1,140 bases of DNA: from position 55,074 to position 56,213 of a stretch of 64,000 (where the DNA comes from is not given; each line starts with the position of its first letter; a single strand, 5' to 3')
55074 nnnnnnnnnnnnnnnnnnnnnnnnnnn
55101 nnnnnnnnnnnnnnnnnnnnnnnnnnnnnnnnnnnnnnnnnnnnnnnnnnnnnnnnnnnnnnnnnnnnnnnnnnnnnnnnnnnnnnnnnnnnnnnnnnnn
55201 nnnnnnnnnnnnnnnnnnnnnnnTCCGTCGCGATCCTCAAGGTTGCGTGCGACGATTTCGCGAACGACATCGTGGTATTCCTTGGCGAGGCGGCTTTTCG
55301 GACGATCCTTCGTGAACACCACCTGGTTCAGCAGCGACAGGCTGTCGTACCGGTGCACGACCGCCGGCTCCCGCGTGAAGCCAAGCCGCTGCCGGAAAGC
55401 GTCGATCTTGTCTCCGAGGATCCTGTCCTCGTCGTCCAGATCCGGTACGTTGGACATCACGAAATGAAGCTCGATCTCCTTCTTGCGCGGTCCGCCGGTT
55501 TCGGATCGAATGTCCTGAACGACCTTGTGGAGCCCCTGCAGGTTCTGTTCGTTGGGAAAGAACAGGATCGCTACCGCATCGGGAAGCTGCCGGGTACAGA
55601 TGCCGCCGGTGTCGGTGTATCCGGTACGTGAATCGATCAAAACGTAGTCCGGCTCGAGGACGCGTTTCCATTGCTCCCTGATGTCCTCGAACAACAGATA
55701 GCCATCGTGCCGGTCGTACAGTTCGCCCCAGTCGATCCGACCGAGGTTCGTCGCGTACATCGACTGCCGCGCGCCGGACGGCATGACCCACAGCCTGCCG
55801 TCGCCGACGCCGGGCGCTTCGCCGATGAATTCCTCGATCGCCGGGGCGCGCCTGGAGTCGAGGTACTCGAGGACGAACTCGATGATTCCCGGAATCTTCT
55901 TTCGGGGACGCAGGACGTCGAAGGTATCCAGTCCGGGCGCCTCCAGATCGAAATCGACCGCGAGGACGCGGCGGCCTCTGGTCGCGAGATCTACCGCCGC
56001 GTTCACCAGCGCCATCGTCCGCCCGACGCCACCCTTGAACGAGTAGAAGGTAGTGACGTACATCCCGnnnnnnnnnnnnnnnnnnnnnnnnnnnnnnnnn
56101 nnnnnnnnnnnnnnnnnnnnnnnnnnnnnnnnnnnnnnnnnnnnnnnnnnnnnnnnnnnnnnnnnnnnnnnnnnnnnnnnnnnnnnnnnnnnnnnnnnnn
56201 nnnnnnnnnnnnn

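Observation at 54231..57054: MqsR-like/MqsA-like pair fused in an operon with a KGGVGR ParA-like ATPase-TPR protein, inserted between truB and rpsO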

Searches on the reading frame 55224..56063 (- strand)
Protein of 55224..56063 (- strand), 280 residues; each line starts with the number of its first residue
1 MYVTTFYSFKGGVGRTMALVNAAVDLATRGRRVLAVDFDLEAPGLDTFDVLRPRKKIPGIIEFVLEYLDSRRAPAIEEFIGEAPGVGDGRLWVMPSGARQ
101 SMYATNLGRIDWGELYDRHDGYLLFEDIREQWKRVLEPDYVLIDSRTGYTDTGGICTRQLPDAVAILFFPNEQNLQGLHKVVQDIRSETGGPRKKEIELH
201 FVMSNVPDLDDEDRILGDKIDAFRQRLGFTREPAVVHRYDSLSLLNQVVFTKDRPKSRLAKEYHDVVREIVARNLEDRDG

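Call 69: search_dna_similar(query=window:55224-56063:-, collection=plasmids, mode=protein, max_evalue=1e-10, max_rows=40)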
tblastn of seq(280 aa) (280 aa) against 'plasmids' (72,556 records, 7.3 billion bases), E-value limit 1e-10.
Records with a match: 19; places in all: 19; records where one place covers at least 80% of the query: 10.
Best place of each record, by identity: <60% 19.
By first word of the organism name: Rhizobium 6; Enterobacter 2; Polymorphobacter 1; Massilia 1; Nostoc 1; Paraburkholderia 1; Sinorhizobium 1; Calothrix 1; Candidatus 1; Tistrella 1; and 3 more.
By predicted mobility (MOB-suite, as given by PLSDB): non-mobilizable 10; conjugative 8; mobilizable 1.
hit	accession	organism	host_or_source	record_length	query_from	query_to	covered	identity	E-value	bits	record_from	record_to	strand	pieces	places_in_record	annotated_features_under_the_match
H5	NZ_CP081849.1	Polymorphobacter megasporae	Megaspora,lichen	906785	1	280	100%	49.1%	3e-72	247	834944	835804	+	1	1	AAA family ATPase | hypothetical protein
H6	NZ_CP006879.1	Rhizobium gallicum bv. gallicum R602sp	Phaseolus vulgaris,whole ...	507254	1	280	100%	48.6%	1e-82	277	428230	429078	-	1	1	AAA family ATPase | type II TA system antitoxin MqsA family protein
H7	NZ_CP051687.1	Massilia forsythiae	cell culture,Flower of Forsythia koreana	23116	1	278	99%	47.5%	6e-87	290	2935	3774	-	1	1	ParA family protein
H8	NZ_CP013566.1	Rhizobium phaseoli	Phaseolus vulgaris,Whole ...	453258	1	280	100%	46.3%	6e-80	270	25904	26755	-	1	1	ParA family protein | type II TA system antitoxin MqsA family protein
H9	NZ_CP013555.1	Rhizobium phaseoli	-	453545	1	280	100%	46.3%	6e-80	270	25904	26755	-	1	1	ParA family protein | type II TA system antitoxin MqsA family protein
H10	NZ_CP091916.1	Nostoc sp. UHCC 0870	cell culture,Brackish water, ...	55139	3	259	92%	32.7%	6e-25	111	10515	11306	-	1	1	ParA family protein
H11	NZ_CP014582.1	Paraburkholderia phytofirmans OLGA172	-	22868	7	278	97%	28.9%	3e-14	80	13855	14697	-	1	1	P-loop NTPase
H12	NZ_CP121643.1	Rhizobium sp. CC1099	Onobrychis viciifolia,cell culture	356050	3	208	74%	35.3%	4e-31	129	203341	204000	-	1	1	hypothetical protein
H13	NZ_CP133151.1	Sinorhizobium chiapasense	Acaciella angustissima,cell culture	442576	3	199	70%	36.1%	7e-25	110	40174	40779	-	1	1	TIR domain-containing protein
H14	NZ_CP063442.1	Enterobacter asburiae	Rice,whole organism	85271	5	244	86%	29.2%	4e-15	82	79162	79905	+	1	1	P-loop NTPase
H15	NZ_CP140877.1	Rhizobium beringeri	Trifolium pratense,whole organism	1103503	3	215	76%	32.3%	6e-29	122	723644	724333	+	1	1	record has no annotation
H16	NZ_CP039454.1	Enterobacter bugandensis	Homo sapiens,throat swab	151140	5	233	82%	29.2%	2e-15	83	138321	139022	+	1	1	AAA family ATPase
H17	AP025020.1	Calothrix sp. PCC 7716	-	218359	3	226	80%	29.6%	8e-18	90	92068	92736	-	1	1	hypothetical protein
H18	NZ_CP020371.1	Candidatus Thiodictyon syntrophicum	meromictic lake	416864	5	214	75%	31.5%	2e-13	78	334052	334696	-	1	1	AAA family ATPase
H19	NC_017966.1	Tistrella mobilis KA081020-065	-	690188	5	225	79%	29.2%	8e-12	72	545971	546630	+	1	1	AAA family ATPase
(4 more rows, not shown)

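Call 70: get_annotated_region(hit=H5, flank=4000)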
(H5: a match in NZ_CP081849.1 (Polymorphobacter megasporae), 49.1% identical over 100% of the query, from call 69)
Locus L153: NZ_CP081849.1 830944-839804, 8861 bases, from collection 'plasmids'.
description: Polymorphobacter megasporae strain PAMC 29362 plasmid p29362-2, complete sequence
organism: Polymorphobacter megasporae (NCBI taxid 2835787)
taxonomy: Bacteria; Pseudomonadota; Alphaproteobacteria; Sphingomonadales; Sphingosinicellaceae; Polymorphobacter; Polymorphobacter megasporae
host: -; source: Megaspora,lichen; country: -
typing (MOB-suite, as given by PLSDB): non-mobilizable
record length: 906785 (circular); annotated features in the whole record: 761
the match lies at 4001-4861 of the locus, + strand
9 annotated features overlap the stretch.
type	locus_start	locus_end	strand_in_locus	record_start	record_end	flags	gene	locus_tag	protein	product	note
CDS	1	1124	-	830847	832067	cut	-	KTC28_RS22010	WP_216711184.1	tyrosine-type recombinase/integrase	GO:0015074 - DNA integration [Evidence IEA]; GO:0006310 - DNA recombination [Evidence IEA]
CDS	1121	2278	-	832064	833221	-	-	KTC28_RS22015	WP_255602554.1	tyrosine-type recombinase/integrase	GO:0015074 - DNA integration [Evidence IEA]; GO:0006310 - DNA recombination [Evidence IEA]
CDS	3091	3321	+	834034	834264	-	-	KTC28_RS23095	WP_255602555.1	hypothetical protein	-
CDS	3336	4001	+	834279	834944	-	-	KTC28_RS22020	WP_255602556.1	hypothetical protein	-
CDS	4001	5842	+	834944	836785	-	-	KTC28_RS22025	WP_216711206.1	AAA family ATPase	-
CDS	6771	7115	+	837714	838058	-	-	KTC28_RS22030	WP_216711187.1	helix-turn-helix transcriptional regulator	-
CDS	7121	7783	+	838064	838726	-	-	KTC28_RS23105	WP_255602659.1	hypothetical protein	-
CDS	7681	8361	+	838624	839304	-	-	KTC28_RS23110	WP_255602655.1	HipA domain-containing protein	-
CDS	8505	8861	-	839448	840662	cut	-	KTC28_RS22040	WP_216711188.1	type II toxin-antitoxin system HipA family toxin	-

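Call 71: get_annotated_region(hit=H13, flank=4000)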
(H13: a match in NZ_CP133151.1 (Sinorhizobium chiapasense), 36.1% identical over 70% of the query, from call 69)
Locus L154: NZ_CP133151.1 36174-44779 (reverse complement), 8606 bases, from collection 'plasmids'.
description: Sinorhizobium chiapasense strain ITTG S70 plasmid pSchITTGS70c, complete sequence
organism: Sinorhizobium chiapasense (NCBI taxid 501572)
taxonomy: Bacteria; Pseudomonadota; Alphaproteobacteria; Hyphomicrobiales; Rhizobiaceae; Sinorhizobium; Sinorhizobium chiapasense
host: -; source: Acaciella angustissima,cell culture; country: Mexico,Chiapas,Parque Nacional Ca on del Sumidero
typing (MOB-suite, as given by PLSDB): non-mobilizable; replicon rep_cluster_471
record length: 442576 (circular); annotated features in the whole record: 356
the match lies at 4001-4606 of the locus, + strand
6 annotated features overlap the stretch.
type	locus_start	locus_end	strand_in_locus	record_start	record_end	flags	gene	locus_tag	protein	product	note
CDS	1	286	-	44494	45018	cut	-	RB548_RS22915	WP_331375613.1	TIR domain-containing protein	-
CDS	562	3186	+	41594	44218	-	-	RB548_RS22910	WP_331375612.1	hypothetical protein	-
CDS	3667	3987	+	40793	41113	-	-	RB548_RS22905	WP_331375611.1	hypothetical protein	-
CDS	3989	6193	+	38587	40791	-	-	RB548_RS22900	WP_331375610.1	TIR domain-containing protein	GO:0007165 - signal transduction [Evidence IEA]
CDS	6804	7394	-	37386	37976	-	-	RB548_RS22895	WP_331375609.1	DUF429 domain-containing protein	-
CDS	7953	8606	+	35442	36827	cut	-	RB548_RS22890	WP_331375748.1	hypothetical protein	-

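Call 72: get_annotated_region(hit=H10, flank=4000)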
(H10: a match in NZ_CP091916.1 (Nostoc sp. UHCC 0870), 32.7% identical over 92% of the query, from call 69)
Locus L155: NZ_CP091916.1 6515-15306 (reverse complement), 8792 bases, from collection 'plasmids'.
description: Nostoc sp. UHCC 0870 plasmid unnamed3, complete sequence
organism: Nostoc sp. UHCC 0870 (NCBI taxid 2914041)
taxonomy: Bacteria; Cyanobacteriota; Cyanophyceae; Nostocales; Nostocaceae; Nostoc; Nostoc sp. UHCC 0870
host: -; source: cell culture,Brackish water, Varlaxudden, Baltic Sea; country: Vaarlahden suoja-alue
typing (MOB-suite, as given by PLSDB): non-mobilizable
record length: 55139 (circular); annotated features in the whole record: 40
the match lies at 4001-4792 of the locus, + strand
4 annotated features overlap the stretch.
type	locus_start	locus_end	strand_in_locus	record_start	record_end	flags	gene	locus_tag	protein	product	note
CDS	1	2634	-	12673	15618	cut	hsdR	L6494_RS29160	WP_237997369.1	type I restriction-modification system endonuclease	-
CDS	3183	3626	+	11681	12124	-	-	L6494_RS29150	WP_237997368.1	hypothetical protein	-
CDS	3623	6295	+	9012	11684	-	-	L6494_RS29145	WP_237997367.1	ParA family protein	-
CDS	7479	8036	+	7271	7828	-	-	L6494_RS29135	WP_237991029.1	recombinase family protein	GO:0006310 - DNA recombination [Evidence IEA]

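Call 73: search_protein_families(library=pfam, proteins=[L153:3091-3321:+, L153:3336-4001:+, L154:3667-3987:+, L154:3989-6193:+, L155:3183-3626:+, L155:3623-6295:+], max_evalue=0.01)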
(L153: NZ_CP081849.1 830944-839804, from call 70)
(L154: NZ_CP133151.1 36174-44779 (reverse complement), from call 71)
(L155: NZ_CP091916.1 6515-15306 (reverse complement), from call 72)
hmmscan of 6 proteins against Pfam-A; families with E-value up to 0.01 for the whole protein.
L153:3091-3321:+ (76 aa): 0 families

L153:3336-4001:+ (221 aa): 0 families

L154:3667-3987:+ (106 aa): 0 families

L154:3989-6193:+ (734 aa): 4 families
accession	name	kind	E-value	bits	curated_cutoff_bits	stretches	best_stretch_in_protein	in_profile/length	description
PF13676.11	TIR_2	-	3.6e-15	56.9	28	1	324-445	1-120/122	TIR domain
PF13614.12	AAA_31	-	9.8e-07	29.3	27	1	5-42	3-40/177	AAA domain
PF01656.29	CbiA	-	3.8e-05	24.1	25.4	1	7-75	2-67/125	CobQ/CobB/MinD/ParA nucleotide binding domain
PF10609.15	ParA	-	0.00033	20.6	27.1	1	5-48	5-48/246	NUBPL iron-transfer P-loop NTPase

L155:3183-3626:+ (147 aa): 1 family
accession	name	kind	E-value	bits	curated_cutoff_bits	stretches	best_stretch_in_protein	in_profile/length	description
PF05168.19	HEPN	-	0.00018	22.1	22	1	13-139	8-114/117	HEPN domain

L155:3623-6295:+ (890 aa): 6 families
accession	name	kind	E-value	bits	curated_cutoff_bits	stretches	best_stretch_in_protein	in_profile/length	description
PF13614.12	AAA_31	-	2.4e-10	41.1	27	1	127-317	3-169/177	AAA domain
PF24389.1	ORC-CDC6-like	-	2e-06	27.3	27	1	428-603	3-167/571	ORC-CDC6-like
PF10609.15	ParA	-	5.2e-06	26.5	27.1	1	127-181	5-59/246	NUBPL iron-transfer P-loop NTPase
PF01656.29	CbiA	-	1.3e-05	25.6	25.4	1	129-270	2-54/125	CobQ/CobB/MinD/ParA nucleotide binding domain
PF07015.17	VirC1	-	0.0007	19.4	24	1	127-167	3-43/231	VirC1 protein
PF00004.35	AAA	-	0.0025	18.7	21.2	0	592-642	44-94/131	ATPase family associated with various cellular activities (AAA)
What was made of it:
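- Paralogues are fused to TIR (call 73).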

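Call 74: search_protein_families(library=padloc, proteins=[L153:3091-3321:+, L153:3336-4001:+, L154:3667-3987:+, L154:3989-6193:+, L155:3183-3626:+, L155:3623-6295:+], max_evalue=0.01)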
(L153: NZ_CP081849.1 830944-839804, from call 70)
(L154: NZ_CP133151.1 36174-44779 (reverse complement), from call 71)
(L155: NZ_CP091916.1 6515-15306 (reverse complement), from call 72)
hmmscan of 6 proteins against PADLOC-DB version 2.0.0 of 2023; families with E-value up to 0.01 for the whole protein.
L153:3091-3321:+ (76 aa): 6 families
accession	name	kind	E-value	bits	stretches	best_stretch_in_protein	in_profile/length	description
PDLC04383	PDC-M06A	-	4e-25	86.1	1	1-75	1-80/87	-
PDLC04385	PDC-M06A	-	9e-25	84.9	1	1-75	1-80/91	-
PDLC04386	PDC-M06A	-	7.2e-22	75.5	1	1-75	1-80/84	-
PDLC04384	PDC-M06A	-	1.4e-15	56.1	1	5-75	13-88/95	-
PDLC04382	PDC-M06A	-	2.9e-13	48.2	1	1-74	1-81/102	-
PDLC04387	PDC-M06A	-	3.6e-10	38.3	1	3-72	4-77/94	-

L153:3336-4001:+ (221 aa): 1 family
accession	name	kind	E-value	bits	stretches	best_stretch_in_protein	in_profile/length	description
PDLC04388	PDC-M06B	-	1.6e-33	114.1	1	4-160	3-162/174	-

L154:3667-3987:+ (106 aa): 0 families

L154:3989-6193:+ (734 aa): 4 families
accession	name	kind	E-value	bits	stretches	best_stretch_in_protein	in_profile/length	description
PDLC04559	PDC-M28B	-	1.4e-18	65.2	2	5-50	130-175/438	-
PDLC04560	PDC-M28B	-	2.3e-09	35.1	1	5-49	16-60/327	-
PDLC02012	SAVED5--SAVED_TIR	-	0.0052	13.9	1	322-403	14-96/404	-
PDLC04060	PD-T4-6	-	0.0057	13.6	1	626-675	219-268/486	-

L155:3183-3626:+ (147 aa): 1 family
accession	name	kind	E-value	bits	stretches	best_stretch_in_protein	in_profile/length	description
PDLC04558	PDC-M28A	-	2.4e-10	39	1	11-133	7-130/138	-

L155:3623-6295:+ (890 aa): 3 families
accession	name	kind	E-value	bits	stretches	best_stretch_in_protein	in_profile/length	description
PDLC04559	PDC-M28B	-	2.3e-41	140.3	1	122-356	125-358/438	-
PDLC04561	PDC-M28C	-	3.6e-27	93.4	1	453-839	41-412/480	-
PDLC04560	PDC-M28B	-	1.6e-16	58.6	1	127-306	16-205/327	-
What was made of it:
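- On PADLOC PDC-M28 candidate defence system: The make-up of the A and C components was seen in the Nostoc example (calls 73, 74).
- Paralogues pair with HEPN and an ORC/Cdc6-like AAA in the PADLOC candidate PDC-M28 (calls 73, 74). A C orthologue exists with a different upstream pair (calls 70, 74).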

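Call 78: find_related_loci(query=A5, collection=viral_contigs, flank=4000)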
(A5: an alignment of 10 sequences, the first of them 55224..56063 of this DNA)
Query A5 (280 aa) in viral_contigs; peptide patterns used: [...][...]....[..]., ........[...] (x = any residue, [..] = any of these).
135 stretches matched a pattern; 9 encode a relative of the query (tblastn E <= 1e-3); 9 distinct loci.
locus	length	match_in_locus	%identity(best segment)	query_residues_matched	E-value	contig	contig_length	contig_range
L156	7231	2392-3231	54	1-280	8e-104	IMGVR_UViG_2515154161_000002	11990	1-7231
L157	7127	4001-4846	50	1-280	6e-85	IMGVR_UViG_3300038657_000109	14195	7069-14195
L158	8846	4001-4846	48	1-280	1e-83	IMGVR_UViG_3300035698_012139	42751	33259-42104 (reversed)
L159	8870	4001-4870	48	1-280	3e-73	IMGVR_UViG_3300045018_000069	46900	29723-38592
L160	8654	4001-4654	39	3-188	5e-32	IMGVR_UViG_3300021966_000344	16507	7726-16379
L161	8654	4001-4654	39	3-188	6e-32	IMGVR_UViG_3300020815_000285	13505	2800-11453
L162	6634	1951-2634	33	3-202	9e-32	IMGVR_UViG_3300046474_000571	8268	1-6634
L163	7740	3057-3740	34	3-202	6e-30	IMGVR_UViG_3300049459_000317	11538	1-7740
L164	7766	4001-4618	32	3-206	3e-22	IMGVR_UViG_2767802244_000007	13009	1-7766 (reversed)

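Call 90: search_dna_similar(query=window:55224-56063:-, collection=phages, mode=protein, max_evalue=1e-8, max_rows=10)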
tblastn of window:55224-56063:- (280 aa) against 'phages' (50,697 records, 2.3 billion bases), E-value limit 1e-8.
No match.

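Call 94: search_protein_families(library=pfam, proteins=[L158:256-2346:+, L158:6290-7315:-, L158:7319-7897:+, L158:7920-8672:+, L159:258-1055:+, L159:1630-2220:-, L159:2303-2869:-, L159:6006-7415:-], max_evalue=0.001)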
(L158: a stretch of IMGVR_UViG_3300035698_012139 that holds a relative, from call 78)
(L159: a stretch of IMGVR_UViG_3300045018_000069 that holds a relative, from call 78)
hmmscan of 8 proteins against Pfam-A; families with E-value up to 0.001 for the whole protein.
L158:256-2346:+ (696 aa): 7 families
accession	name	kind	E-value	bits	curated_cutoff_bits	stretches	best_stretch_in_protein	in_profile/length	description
PF13361.12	UvrD_C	-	7e-16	59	25.6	1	607-680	281-346/350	UvrD-like helicase C-terminal domain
PF00580.27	UvrD-helicase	-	3.7e-14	53.5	23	1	238-481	3-254/271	UvrD/REP helicase N-terminal domain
PF13538.12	UvrD_C_2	-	7.7e-08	32.5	27.4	0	652-679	22-51/52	UvrD-like helicase C-terminal domain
PF13245.12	AAA_19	-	4e-06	27.5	25.1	1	250-479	12-130/134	AAA domain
PF13604.12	AAA_30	-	6.6e-05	23.2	27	0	236-297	2-64/191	AAA domain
PF13401.12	AAA_22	-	0.00019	22.2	27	0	395-452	45-98/130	AAA domain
PF09848.15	SLFN-g3_helicase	-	0.00091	19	24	0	254-300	6-52/354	Schlafen group 3, DNA/RNA helicase domain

L158:6290-7315:- (341 aa): 0 families

L158:7319-7897:+ (192 aa): 0 families

L158:7920-8672:+ (250 aa): 0 families

L159:258-1055:+ (265 aa): 0 families

L159:1630-2220:- (196 aa): 1 family
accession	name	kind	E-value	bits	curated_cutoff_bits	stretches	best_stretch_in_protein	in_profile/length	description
PF12869.13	tRNA_anti-like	-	4.8e-05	23.4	23.5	1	66-185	24-136/146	tRNA_anti-like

L159:2303-2869:- (188 aa): 0 families

L159:6006-7415:- (469 aa): 0 families
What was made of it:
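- Tried and rejected: The flanks of two IMG/VR contigs show no phage hallmark genes (call 94), so viral carriage is unproven.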
